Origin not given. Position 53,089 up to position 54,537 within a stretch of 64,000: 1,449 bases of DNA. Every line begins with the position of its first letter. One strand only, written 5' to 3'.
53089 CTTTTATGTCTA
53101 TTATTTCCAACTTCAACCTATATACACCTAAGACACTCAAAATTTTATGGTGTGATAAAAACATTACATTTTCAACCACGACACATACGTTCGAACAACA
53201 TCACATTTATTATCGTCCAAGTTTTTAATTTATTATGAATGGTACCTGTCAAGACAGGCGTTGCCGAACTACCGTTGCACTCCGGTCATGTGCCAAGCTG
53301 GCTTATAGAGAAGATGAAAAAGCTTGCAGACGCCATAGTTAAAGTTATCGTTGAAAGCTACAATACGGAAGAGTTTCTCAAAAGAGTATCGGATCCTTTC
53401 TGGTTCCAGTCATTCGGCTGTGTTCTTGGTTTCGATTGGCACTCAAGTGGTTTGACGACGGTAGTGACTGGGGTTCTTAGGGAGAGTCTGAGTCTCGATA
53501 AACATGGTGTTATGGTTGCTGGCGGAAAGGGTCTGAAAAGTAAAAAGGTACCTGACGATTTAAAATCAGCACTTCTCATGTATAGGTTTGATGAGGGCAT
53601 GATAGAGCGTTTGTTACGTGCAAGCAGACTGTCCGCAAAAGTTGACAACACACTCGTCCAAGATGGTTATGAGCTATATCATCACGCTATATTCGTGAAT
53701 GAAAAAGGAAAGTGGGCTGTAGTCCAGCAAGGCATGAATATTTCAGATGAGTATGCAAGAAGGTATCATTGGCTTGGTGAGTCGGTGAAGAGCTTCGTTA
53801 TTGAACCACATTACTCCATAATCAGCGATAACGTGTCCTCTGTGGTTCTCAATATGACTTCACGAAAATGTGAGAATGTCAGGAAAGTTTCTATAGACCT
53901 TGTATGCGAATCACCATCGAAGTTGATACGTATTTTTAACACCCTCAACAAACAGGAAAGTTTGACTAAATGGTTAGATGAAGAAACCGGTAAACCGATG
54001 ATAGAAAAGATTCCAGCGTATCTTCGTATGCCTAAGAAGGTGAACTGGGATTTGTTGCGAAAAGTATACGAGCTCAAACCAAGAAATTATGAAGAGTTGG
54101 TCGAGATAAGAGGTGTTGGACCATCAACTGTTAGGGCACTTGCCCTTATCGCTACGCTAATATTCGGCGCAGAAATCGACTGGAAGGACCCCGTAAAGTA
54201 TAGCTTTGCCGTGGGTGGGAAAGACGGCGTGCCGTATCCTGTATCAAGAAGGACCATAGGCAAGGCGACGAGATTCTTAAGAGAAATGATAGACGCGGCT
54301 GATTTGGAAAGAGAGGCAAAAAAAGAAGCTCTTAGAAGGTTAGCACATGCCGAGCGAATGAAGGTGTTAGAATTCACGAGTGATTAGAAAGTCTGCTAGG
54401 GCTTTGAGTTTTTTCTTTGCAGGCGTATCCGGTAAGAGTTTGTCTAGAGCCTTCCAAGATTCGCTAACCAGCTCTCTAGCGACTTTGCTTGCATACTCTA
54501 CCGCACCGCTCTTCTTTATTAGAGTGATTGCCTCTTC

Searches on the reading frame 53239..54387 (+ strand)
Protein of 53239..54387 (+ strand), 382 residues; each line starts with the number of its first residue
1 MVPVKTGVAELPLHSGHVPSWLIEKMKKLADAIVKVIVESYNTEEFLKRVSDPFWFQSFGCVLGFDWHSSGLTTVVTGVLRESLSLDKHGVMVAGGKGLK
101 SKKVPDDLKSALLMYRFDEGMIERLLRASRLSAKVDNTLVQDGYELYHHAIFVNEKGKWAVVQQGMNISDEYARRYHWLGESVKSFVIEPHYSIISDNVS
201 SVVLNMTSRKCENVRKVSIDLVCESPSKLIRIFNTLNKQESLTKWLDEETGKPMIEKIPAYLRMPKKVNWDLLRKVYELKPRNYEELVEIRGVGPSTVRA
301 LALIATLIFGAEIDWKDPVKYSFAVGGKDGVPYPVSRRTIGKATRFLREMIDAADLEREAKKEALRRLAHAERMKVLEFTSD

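Call 10: search_protein_families(library=pfam, proteins=[window:53239-54387:+])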
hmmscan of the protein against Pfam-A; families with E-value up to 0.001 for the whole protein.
window:53239-54387:+ (382 aa): 2 families
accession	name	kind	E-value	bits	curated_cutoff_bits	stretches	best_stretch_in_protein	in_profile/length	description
PF05559.16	DUF763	-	2e-129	431.9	35.5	1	7-335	1-319/319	Protein of unknown function (DUF763)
PF00633.29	HHH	-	0.00069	19.8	24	0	279-302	5-28/30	Helix-hairpin-helix motif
